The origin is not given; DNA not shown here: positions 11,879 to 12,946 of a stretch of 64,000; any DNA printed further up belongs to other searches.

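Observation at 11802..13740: Lower-GC islet with two overlapping lipoprotein genes and a small Cys-pair secreted peptide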

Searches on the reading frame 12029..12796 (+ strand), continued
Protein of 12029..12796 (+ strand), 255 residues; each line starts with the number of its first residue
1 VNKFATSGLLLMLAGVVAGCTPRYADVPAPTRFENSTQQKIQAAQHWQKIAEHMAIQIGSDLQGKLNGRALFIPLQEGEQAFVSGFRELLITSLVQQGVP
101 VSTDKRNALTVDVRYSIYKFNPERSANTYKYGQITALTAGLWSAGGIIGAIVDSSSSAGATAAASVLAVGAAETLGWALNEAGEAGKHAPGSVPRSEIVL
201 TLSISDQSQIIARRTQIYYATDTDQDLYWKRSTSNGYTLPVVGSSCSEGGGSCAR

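Call 66: list_cluster_members(proteins=[P0242, P0245, P0249, P0256, P0265, P0275, P0288, P0306, P0323, P0374])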
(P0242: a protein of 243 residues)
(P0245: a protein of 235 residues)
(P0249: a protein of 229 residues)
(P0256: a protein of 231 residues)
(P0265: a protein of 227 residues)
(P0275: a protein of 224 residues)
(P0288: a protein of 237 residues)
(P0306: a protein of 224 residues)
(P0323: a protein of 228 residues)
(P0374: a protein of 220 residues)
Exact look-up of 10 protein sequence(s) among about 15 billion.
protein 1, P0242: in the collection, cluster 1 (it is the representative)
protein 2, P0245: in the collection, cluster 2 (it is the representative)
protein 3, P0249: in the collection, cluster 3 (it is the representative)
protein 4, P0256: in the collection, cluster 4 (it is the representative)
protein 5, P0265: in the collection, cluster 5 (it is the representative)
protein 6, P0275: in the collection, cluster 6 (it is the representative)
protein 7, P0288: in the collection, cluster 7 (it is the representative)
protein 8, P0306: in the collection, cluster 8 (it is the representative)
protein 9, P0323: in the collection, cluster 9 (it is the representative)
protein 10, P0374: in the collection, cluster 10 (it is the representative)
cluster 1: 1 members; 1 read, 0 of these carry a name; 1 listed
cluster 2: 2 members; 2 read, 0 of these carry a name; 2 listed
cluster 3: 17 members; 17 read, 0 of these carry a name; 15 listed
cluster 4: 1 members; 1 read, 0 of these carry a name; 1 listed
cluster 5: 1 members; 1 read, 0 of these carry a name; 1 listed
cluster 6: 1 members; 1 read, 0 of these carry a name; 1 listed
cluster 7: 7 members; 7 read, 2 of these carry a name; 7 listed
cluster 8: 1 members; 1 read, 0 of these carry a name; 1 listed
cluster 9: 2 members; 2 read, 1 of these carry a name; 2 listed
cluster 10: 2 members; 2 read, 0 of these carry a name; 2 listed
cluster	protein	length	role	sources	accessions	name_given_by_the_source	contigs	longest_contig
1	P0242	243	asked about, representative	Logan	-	-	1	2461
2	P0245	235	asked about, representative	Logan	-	-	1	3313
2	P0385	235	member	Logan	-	-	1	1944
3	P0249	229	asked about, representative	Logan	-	-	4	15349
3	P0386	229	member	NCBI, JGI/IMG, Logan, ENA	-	-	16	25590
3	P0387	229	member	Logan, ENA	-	-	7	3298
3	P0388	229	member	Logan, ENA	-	-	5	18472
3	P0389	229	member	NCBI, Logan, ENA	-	-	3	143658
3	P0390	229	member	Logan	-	-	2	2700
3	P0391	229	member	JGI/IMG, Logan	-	-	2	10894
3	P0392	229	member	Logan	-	-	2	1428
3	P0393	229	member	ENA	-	-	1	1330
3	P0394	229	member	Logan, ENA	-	-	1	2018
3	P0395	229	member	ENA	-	-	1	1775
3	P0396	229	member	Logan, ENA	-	-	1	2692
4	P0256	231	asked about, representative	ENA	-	-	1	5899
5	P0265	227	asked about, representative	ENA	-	-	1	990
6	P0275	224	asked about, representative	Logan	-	-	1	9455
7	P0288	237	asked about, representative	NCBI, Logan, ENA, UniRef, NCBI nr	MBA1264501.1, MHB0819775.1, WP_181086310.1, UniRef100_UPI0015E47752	hypothetical protein ACYCFK_16030 [Stutzerimonas stutzeri] | hypothetical protein n=1 Tax=Stutzerimonas stutzeri TaxID=316 RepID=UPI0015E47752 | hypothetical protein [Stutzerimonas stutzeri]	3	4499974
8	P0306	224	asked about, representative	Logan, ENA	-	-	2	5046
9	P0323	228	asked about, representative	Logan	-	-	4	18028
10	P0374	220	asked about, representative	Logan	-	-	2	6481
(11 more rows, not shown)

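Call 71: fold_search(model_id=the predicted structure, library=pdb)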
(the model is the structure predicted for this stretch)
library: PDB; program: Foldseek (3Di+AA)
matches with E <= 10: 446; with E <= 0.001: 0
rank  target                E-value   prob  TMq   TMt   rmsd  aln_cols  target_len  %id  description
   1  1p18_B                9.6e-02  0.94  0.20  0.26   4.6        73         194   20  Hypoxanthine Phosphoribosyltransferase from Trypanosoma cruzi, K68R mutant, ternary substrates complex (released 2004-05-18)
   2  1i13_A                9.6e-02  0.90  0.19  0.26   5.1        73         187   19  ANALYSIS OF AN INVARIANT ASPARTIC ACID IN HPRTS-ALANINE MUTANT (released 2002-05-29)
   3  1p19_C                1.1e-01  0.92  0.20  0.27   4.8        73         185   20  Hypoxanthine Phosphoribosyltransferase from Trypanosoma cruzi, in complex with the product IMP (released 2004-05-18)
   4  1tc2_B                1.1e-01  0.90  0.20  0.25   4.4        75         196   19  TERNARY SUBSTRATE COMPLEX OF THE HYPOXANTHINE PHOSPHORIBOSYLTRANSFERASE FROM TRYPANOSOMA CRUZI (released 2000-03-08)
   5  1tc1_B                1.2e-01  0.92  0.20  0.27   4.8        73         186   20  A 1.4 ANGSTROM CRYSTAL STRUCTURE FOR THE HYPOXANTHINE PHOSPHORIBOSYLTRANSFERASE OF TRYPANOSOMA CRUZI (released 1999-10-07)
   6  1i0i_B                1.3e-01  0.89  0.20  0.25   4.4        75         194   19  ANALYSIS OF AN INVARIANT ASPARTIC ACID IN HPRTS-GLUTAMINE MUTANT (released 2002-05-29)
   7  1i0l_B                1.3e-01  0.89  0.20  0.25   4.4        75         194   19  ANALYSIS OF AN INVARIANT ASPARTIC ACID IN HPRTS-ASPARAGINE MUTANT (released 2002-05-29)
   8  1i14_B                1.3e-01  0.85  0.19  0.25   4.7        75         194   17  ANALYSIS OF AN INVARIANT ASPARTIC ACID IN HPRTS-GLUTAMIC ACID MUTANT (released 2002-05-29)
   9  3ozf_C                1.3e-01  0.66  0.18  0.20   6.7        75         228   20  Crystal Structure of Plasmodium falciparum Hypoxanthine-Guanine-Xanthine Phosphoribosyltransferase in complex with hyp (released 2011-09-28)
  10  1p19_A                1.4e-01  0.91  0.20  0.27   5.0        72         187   19  Hypoxanthine Phosphoribosyltransferase from Trypanosoma cruzi, in complex with the product IMP (released 2004-05-18)
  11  1i0i_A                1.4e-01  0.89  0.20  0.27   4.9        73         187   19  ANALYSIS OF AN INVARIANT ASPARTIC ACID IN HPRTS-GLUTAMINE MUTANT (released 2002-05-29)
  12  1cjb_A                1.4e-01  0.60  0.18  0.20   6.7        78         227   20  MALARIAL PURINE PHOSPHORIBOSYLTRANSFERASE (released 1999-08-18)
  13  1i14_A                1.6e-01  0.84  0.19  0.26   5.1        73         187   19  ANALYSIS OF AN INVARIANT ASPARTIC ACID IN HPRTS-GLUTAMIC ACID MUTANT (released 2002-05-29)
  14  1i0l_A                1.9e-01  0.82  0.19  0.25   5.1        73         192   19  ANALYSIS OF AN INVARIANT ASPARTIC ACID IN HPRTS-ASPARAGINE MUTANT (released 2002-05-29)
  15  5euc_D                2.0e-01  0.85  0.20  0.27   4.8        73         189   20  The role of the C-terminal region on the oligomeric state and enzymatic activity of Trypanosoma cruzi hypoxanthine pho (released 2016-03-30)
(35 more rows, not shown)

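Call 72: search_protein_families(library=padloc, proteins=[window:12029-12796:+], max_evalue=0.1)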
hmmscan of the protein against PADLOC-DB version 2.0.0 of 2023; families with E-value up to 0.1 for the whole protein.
window:12029-12796:+ (255 aa): 0 families

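Call 73: search_protein_families(library=pfam, proteins=[P0304, P0342, P0365, P0349, P0333, P0351, P0284, P0379, P0381, P0295], max_evalue=0.01)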
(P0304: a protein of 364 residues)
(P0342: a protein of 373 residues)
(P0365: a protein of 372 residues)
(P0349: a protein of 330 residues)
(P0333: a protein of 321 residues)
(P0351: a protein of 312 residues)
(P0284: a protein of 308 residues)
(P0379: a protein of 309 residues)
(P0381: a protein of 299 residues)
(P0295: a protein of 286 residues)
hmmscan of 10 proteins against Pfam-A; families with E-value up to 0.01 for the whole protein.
P0304 (364 aa): 0 families

P0342 (373 aa): 0 families

P0365 (372 aa): 0 families

P0349 (330 aa): 0 families

P0333 (321 aa): 0 families

P0351 (312 aa): 0 families

P0284 (308 aa): 0 families

P0379 (309 aa): 4 families
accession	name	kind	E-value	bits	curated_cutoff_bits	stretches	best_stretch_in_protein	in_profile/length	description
PF00515.34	TPR_1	-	4e-05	23.7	27.8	0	266-290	3-27/34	Tetratricopeptide repeat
PF13432.12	TPR_16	-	0.0006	20.6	32.7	1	247-292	14-59/65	Tetratricopeptide repeat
PF13431.12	TPR_17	-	0.0008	19.9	24.4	1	252-283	1-32/34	Tetratricopeptide repeat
PF13414.12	TPR_11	-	0.0021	18.1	26.8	1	248-278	12-42/42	TPR repeat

P0381 (299 aa): 0 families

P0295 (286 aa): 0 families

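Call 82: search_dna_similar(query=window:12029-12793:+, collection=plasmids, mode=protein, max_evalue=0.001, max_rows=20)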
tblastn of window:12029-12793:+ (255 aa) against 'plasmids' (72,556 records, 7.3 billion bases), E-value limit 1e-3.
No match.

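Call 83: list_cluster_members(proteins=[P0238, P0239, P0240, P0243, P0247, P0250, P0251, P0254, P0257, P0268])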
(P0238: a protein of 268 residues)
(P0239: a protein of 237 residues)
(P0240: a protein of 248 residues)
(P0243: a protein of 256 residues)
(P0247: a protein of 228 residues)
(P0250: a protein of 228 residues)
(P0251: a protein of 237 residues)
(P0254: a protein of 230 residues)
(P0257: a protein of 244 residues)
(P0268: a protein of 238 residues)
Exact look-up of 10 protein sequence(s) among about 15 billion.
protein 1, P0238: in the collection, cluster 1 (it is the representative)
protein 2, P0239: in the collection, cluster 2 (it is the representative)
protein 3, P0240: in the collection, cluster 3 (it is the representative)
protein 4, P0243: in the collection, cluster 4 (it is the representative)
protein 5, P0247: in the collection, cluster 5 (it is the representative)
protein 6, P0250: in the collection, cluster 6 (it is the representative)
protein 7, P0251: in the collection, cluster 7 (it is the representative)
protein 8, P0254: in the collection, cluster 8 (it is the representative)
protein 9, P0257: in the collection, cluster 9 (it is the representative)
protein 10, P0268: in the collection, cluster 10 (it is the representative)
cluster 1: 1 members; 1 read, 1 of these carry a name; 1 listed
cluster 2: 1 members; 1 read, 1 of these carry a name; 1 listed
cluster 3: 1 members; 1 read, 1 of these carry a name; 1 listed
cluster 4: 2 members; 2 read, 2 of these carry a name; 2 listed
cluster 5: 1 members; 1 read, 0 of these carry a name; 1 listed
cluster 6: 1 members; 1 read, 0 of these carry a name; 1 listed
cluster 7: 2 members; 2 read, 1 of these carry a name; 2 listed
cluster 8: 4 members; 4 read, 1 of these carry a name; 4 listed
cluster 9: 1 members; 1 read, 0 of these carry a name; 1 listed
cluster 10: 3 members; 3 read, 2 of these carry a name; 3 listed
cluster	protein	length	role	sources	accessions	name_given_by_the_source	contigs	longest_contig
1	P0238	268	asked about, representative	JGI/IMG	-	hypothetical protein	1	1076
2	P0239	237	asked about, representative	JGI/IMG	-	hypothetical protein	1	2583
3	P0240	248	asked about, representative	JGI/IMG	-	hypothetical protein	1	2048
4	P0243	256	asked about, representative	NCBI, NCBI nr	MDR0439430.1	MAG: hypothetical protein LBI59_00375 [Candidatus Accumulibacter sp.] | hypothetical protein [Accumulibacter sp.]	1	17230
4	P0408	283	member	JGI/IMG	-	hypothetical protein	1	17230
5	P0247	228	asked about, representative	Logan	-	-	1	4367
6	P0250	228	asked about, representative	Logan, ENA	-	-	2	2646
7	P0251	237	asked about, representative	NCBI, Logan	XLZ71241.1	hypothetical protein ABT364_04555 [Massilia sp. SR12]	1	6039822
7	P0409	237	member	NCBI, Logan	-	-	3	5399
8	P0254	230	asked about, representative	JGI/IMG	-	-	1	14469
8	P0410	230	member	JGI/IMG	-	hypothetical protein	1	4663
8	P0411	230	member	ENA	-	-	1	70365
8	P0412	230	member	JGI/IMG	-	-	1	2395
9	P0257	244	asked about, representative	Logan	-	-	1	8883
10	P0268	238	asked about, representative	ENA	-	-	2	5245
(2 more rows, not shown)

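Call 87: search_protein_families(library=pfam, alignment_id=A1, max_evalue=5)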
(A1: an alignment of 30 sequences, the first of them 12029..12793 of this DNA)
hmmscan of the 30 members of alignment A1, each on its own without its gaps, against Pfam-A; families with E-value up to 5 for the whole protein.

A. member 1, window:12029-12793:+ (255 aa): 0 families

B. families by the number of members that match (of 30 scanned): 7 families
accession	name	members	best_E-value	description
PF08765.17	Mor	2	0.0084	Mor transcription activator family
PF20101.4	DUF6491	2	0.079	Family of unknown function (DUF6491)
PF04296.18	YlxR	1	0.042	Protein of unknown function (DUF448)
PF10970.13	GerPE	1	0.09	Spore germination protein GerPE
PF04167.18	DUF402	1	0.09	Protein of unknown function (DUF402)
PF19883.4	DUF6356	1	0.22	Family of unknown function (DUF6356)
PF23721.1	DUF7162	1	0.41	Family of unknown function (DUF7162)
